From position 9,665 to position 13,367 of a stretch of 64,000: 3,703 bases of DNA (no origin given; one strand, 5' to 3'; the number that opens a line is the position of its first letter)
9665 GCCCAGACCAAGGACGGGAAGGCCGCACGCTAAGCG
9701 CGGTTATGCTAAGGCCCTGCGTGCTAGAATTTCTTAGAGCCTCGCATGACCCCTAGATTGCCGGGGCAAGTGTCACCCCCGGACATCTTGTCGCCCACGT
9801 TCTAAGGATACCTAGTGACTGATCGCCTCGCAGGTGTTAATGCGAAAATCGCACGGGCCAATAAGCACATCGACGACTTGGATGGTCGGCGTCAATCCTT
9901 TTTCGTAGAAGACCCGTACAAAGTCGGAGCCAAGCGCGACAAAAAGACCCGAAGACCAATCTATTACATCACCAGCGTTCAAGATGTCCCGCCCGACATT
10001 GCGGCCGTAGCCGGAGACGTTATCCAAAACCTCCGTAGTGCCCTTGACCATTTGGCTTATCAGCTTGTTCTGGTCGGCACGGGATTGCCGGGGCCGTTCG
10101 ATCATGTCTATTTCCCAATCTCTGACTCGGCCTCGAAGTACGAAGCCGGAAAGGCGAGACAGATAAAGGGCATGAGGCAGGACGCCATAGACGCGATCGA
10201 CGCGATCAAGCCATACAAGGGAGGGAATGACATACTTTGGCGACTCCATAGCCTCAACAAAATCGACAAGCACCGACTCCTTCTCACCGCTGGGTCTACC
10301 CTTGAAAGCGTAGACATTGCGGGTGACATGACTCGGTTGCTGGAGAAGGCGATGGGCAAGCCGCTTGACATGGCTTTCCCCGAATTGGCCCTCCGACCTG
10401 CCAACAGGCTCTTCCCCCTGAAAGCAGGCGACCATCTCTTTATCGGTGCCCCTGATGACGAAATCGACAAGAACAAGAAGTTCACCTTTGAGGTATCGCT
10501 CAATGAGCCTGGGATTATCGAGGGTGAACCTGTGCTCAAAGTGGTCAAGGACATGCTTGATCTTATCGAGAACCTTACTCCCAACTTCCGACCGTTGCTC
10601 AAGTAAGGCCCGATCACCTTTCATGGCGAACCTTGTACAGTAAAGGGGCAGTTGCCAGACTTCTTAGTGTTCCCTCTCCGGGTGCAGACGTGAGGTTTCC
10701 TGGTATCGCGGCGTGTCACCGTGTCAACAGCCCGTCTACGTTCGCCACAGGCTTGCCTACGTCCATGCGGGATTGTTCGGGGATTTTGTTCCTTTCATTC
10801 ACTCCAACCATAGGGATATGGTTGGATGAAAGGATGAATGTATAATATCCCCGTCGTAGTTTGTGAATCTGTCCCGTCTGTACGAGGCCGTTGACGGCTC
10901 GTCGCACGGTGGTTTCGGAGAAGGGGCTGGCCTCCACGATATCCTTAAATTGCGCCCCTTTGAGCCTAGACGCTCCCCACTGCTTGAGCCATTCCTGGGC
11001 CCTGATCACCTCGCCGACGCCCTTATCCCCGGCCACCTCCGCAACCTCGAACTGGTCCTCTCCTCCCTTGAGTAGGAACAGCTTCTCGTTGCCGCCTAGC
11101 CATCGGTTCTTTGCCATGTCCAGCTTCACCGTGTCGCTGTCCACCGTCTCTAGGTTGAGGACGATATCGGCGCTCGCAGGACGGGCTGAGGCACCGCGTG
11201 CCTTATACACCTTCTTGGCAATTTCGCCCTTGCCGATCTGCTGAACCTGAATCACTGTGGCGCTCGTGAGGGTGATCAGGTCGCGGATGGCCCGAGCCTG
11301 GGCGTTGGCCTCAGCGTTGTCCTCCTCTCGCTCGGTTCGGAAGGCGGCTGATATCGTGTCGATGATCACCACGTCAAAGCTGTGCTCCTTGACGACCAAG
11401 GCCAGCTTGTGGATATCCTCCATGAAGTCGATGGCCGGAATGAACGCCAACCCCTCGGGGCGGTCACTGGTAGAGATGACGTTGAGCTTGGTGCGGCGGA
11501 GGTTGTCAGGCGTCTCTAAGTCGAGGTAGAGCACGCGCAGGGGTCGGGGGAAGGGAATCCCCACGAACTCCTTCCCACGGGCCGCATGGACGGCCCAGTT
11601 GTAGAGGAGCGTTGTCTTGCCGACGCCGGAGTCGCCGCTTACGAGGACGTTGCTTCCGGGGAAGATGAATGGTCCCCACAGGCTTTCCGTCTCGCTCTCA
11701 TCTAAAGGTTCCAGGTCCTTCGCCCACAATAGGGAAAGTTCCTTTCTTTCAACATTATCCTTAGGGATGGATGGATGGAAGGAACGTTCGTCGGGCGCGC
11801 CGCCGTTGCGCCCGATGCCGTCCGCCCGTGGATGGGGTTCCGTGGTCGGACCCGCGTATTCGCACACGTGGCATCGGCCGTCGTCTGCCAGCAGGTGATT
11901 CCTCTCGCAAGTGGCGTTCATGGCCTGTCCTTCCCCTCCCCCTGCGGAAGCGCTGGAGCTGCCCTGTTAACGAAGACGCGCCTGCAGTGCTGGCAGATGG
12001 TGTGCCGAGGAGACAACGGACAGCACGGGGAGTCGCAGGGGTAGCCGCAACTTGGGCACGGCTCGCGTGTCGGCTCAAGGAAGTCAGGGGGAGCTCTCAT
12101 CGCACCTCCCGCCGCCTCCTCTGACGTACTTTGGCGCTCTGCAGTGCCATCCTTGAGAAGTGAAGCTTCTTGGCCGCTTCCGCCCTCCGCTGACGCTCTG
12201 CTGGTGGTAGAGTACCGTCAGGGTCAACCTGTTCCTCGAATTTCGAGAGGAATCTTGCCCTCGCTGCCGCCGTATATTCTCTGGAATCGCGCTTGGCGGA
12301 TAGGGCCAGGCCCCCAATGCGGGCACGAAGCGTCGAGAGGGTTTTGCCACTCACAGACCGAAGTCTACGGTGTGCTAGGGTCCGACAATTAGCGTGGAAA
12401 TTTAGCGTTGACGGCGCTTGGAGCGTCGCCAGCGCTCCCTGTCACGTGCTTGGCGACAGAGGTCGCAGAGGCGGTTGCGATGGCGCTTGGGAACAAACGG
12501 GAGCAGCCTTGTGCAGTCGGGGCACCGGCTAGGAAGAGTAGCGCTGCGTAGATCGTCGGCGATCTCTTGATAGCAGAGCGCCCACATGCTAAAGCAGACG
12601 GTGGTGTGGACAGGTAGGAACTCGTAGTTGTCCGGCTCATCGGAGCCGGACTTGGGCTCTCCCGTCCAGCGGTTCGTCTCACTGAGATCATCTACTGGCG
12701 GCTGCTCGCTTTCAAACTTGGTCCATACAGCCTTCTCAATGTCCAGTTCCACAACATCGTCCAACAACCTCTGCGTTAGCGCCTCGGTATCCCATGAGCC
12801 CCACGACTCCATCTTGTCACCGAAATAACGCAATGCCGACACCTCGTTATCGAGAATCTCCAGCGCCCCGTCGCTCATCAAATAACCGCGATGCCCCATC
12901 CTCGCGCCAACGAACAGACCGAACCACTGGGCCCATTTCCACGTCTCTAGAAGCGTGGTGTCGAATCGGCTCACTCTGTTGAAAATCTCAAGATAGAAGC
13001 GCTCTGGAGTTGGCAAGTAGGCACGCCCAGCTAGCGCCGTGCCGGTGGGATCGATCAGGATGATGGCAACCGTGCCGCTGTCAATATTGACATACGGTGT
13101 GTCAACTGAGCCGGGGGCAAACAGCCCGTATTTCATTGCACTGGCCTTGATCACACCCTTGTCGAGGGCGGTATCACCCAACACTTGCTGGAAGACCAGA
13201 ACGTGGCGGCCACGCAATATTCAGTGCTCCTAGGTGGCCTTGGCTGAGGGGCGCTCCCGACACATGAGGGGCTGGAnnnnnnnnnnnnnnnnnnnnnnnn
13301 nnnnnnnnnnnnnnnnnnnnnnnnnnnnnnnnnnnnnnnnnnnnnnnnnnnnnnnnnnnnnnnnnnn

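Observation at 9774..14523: Third copy of the att-arm-like sequence at 9774-9799 suggests a second, tandem or remnant element left of the tRNAs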

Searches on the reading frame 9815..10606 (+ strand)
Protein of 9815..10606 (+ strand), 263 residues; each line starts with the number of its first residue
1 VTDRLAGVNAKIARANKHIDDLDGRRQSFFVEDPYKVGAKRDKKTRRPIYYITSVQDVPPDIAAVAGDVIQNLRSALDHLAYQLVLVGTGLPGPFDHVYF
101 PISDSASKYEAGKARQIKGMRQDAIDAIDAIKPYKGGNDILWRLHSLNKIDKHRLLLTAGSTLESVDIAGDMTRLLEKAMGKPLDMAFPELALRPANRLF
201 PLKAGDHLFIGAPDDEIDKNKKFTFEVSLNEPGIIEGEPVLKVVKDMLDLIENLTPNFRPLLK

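Call 9: search_protein_families(library=pfam, proteins=[window:9815-10606:+], max_evalue=0.01)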
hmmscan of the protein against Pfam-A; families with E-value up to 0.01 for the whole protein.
window:9815-10606:+ (263 aa): 0 families

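Call 59: search_protein_families(library=phrogs, proteins=[window:9815-10606:+], max_evalue=0.001)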
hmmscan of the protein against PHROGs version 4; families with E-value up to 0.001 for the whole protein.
window:9815-10606:+ (263 aa): 0 families

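Call 60: search_protein_families(library=ncbifam, proteins=[window:9815-10606:+], max_evalue=0.001)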
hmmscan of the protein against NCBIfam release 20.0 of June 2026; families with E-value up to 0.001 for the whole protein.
window:9815-10606:+ (263 aa): 0 families

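Call 68: find_homologous_proteins(query=window:9815-10606:+, max_evalue=0.00001)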
Query window:9815-10606:+ (263 aa): 1584 proteins with E <= 0.00001 among 2835 candidates; the best 120 are listed.
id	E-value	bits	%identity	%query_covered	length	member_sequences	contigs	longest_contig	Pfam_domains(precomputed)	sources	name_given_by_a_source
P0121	1.0e-170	584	100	100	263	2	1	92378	-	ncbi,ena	-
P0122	3.8e-134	464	79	100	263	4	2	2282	-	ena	-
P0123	3.8e-119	415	71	100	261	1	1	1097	-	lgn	-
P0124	1.4e-116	407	70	98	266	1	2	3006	-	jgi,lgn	jgi:hypothetical protein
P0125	2.6e-102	360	64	99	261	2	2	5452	-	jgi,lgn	jgi:hypothetical protein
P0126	3.9e-102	359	64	99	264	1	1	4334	-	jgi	jgi:hypothetical protein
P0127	1.5e-97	344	62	99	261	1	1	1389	-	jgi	jgi:hypothetical protein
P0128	3.3e-94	333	59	99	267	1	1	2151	-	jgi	jgi:hypothetical protein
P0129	1.5e-93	331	59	99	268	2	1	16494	-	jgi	jgi:hypothetical protein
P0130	2.7e-93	330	59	99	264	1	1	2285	-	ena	-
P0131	1.3e-92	328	57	100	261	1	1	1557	-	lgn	-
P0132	8.9e-92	325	57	100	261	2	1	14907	-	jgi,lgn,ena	jgi:hypothetical protein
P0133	9.4e-92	325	56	100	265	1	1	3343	-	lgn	-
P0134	1.3e-91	325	57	99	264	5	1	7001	-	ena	-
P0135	1.4e-91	325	59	100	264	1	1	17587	-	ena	-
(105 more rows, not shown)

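Call 69: find_encoding_contigs(protein=P0122, flank=5000, max_places=4)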
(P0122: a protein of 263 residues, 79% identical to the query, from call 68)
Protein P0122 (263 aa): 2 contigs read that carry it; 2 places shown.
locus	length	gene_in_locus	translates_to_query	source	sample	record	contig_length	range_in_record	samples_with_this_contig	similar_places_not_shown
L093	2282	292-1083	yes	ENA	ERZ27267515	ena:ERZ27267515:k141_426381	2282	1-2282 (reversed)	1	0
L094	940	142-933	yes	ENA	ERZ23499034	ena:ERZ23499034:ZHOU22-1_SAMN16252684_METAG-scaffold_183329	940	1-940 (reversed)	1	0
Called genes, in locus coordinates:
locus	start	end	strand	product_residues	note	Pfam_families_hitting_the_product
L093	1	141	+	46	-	?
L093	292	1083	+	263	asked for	-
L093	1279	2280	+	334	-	?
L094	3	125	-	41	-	?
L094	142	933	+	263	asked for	-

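Call 70: search_protein_families(library=padloc, proteins=[window:9815-10606:+], max_evalue=0.001)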
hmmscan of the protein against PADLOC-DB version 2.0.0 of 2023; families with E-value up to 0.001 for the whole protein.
window:9815-10606:+ (263 aa): 0 families

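Call 73: search_protein_families(library=pfam, proteins=[L093:1279-2280:+, L093:1-141:+], max_evalue=0.01)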
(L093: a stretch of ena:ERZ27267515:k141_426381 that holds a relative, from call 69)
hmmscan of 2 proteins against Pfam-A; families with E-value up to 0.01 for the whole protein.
L093:1279-2280:+ (334 aa): 3 families
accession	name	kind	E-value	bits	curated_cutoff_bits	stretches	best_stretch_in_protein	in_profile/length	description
PF02826.25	2-Hacid_dh_C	-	3.2e-51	173.7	25.1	1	156-334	1-177/178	D-isomer specific 2-hydroxyacid dehydrogenase, NAD binding domain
PF00389.36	2-Hacid_dh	-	9.1e-14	51.7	24.6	1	83-219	32-103/134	D-isomer specific 2-hydroxyacid dehydrogenase, catalytic domain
PF03446.21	NAD_binding_2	-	0.0064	16.9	21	0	194-300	1-109/161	NAD binding domain of 6-phosphogluconate dehydrogenase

L093:1-141:+ (46 aa): 2 families
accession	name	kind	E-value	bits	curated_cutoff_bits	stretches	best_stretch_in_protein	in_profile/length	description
PF13459.11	Fer4_15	-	3e-08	34.7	22.4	1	2-42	19-65/66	4Fe-4S single cluster domain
PF13370.11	Fer4_13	-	3.3e-05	24.9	24.5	1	1-42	16-57/58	4Fe-4S single cluster domain of Ferredoxin I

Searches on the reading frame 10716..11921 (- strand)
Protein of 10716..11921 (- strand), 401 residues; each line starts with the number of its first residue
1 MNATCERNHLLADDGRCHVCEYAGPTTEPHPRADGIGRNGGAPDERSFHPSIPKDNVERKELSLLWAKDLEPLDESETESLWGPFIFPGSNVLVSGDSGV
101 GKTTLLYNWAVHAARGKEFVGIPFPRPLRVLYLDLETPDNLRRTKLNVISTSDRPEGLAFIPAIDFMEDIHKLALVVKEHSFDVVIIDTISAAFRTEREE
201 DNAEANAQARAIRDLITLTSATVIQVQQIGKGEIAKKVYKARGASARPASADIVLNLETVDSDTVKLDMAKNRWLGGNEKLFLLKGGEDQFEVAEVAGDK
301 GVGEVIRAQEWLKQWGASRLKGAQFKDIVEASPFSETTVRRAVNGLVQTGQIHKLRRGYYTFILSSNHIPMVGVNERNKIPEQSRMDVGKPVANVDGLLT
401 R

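Call 9: search_protein_families(library=pfam, proteins=[window:10716-11921:-], max_evalue=0.01)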
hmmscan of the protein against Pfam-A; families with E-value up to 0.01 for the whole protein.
window:10716-11921:- (401 aa): 6 families
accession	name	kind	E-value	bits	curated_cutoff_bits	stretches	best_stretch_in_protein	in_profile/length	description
PF13481.12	AAA_25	-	1.7e-27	96.8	27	1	62-232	7-193/195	AAA domain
PF13479.12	AAA_24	-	6.7e-06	26.5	27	1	91-200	4-83/195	AAA domain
PF06745.19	ATPase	-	7.6e-05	22.6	26.6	1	89-235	19-170/231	KaiC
PF05729.18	NACHT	-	0.00046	20.5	26.7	1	92-134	3-48/167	NACHT domain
PF13191.12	AAA_16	-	0.00079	20.4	32.6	1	90-116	25-51/167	AAA ATPase domain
PF00004.35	AAA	-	0.0086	17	21.2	0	92-218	1-91/131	ATPase family associated with various cellular activities (AAA)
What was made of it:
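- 10716..11921 (-): AAA_25 (RepA/DnaB-like) ATPase of the left island. PF13481, 1.7e-27 (call 9).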

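Call 59: search_protein_families(library=phrogs, proteins=[window:10716-11921:-], max_evalue=0.001)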
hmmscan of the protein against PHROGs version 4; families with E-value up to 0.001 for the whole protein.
window:10716-11921:- (401 aa): 11 families
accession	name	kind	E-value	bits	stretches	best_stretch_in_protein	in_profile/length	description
phrog_3123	-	unknown function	5.7e-12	46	1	57-285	306-564/583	-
phrog_6012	-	DNA, RNA and nucleotide metabolism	5.4e-11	43.4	1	77-236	132-300/447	DNA helicase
phrog_906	-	DNA, RNA and nucleotide metabolism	2.3e-10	40.8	1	85-269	523-708/872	DNA polymerase/primase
phrog_2850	-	unknown function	1.5e-09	38.3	1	182-260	260-334/465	-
phrog_239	-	DNA, RNA and nucleotide metabolism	4.3e-09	36.9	0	172-285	459-588/801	DNA primase/helicase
phrog_13004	-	unknown function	9.2e-08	32.3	1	87-205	131-259/363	-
phrog_25693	-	unknown function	2.2e-07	30.8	1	94-263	55-244/405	-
phrog_19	-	DNA, RNA and nucleotide metabolism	2.2e-06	27.8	1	88-139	352-393/621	DnaB-like replicative helicase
phrog_124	-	DNA, RNA and nucleotide metabolism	7.3e-06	26.6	1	91-194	45-121/382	Sak4-like ssDNA annealing protein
phrog_1284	-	unknown function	2.8e-05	24.6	1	87-197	32-145/306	-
phrog_1366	-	unknown function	0.00057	20.5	0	92-208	17-116/307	-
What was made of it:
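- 10716..11921 (-): PHROG helicase/primase hits (call 59).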

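Call 60: search_protein_families(library=ncbifam, proteins=[window:10716-11921:-], max_evalue=0.001)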
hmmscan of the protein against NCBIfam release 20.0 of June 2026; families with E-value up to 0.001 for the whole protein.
window:10716-11921:- (401 aa): 3 families
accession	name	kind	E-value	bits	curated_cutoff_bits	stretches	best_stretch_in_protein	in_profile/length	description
TIGR02237.1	recomb_radB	equivalog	1.1e-06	28.7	172.4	1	95-274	18-193/210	DNA repair and recombination protein RadB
TIGR00416.1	sms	equivalog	8.5e-05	21.5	403.05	1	76-212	81-200/454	DNA repair protein RadA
NF006799.0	PRK09302.1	equivalog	0.00055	18.6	408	0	83-198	267-380/515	circadian clock protein KaiC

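Call 70: search_protein_families(library=padloc, proteins=[window:10716-11921:-], max_evalue=0.001)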
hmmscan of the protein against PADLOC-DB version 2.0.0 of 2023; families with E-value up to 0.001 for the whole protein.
window:10716-11921:- (401 aa): 1 family
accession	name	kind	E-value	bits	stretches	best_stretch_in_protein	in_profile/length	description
PDLC04140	mad8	-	2.7e-05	21.8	1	75-245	10-117/314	mads_8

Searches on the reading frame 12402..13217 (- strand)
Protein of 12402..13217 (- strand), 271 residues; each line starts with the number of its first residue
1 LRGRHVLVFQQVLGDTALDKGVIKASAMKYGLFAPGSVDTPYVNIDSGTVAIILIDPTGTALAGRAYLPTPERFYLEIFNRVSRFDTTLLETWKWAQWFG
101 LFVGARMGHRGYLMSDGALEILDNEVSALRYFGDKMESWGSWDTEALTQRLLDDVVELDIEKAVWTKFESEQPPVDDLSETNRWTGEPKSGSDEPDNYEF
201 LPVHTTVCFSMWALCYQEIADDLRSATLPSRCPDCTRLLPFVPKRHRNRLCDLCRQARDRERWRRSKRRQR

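Call 9: search_protein_families(library=pfam, proteins=[window:12402-13217:-], max_evalue=0.01)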
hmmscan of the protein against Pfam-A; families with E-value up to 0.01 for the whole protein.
window:12402-13217:- (271 aa): 0 families

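Call 59: search_protein_families(library=phrogs, proteins=[window:12402-13217:-], max_evalue=0.001)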
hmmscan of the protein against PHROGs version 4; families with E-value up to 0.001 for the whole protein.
window:12402-13217:- (271 aa): 0 families

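Call 60: search_protein_families(library=ncbifam, proteins=[window:12402-13217:-], max_evalue=0.001)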
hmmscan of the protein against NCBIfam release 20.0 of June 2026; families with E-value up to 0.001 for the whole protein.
window:12402-13217:- (271 aa): 0 families

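Call 70: search_protein_families(library=padloc, proteins=[window:12402-13217:-], max_evalue=0.001)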
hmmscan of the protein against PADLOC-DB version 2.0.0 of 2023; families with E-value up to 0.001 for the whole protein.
window:12402-13217:- (271 aa): 0 families
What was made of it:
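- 12402..13217 (-): 271-aa hypothetical gene of the left island. No family hit (calls 9, 59, 60, 70).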
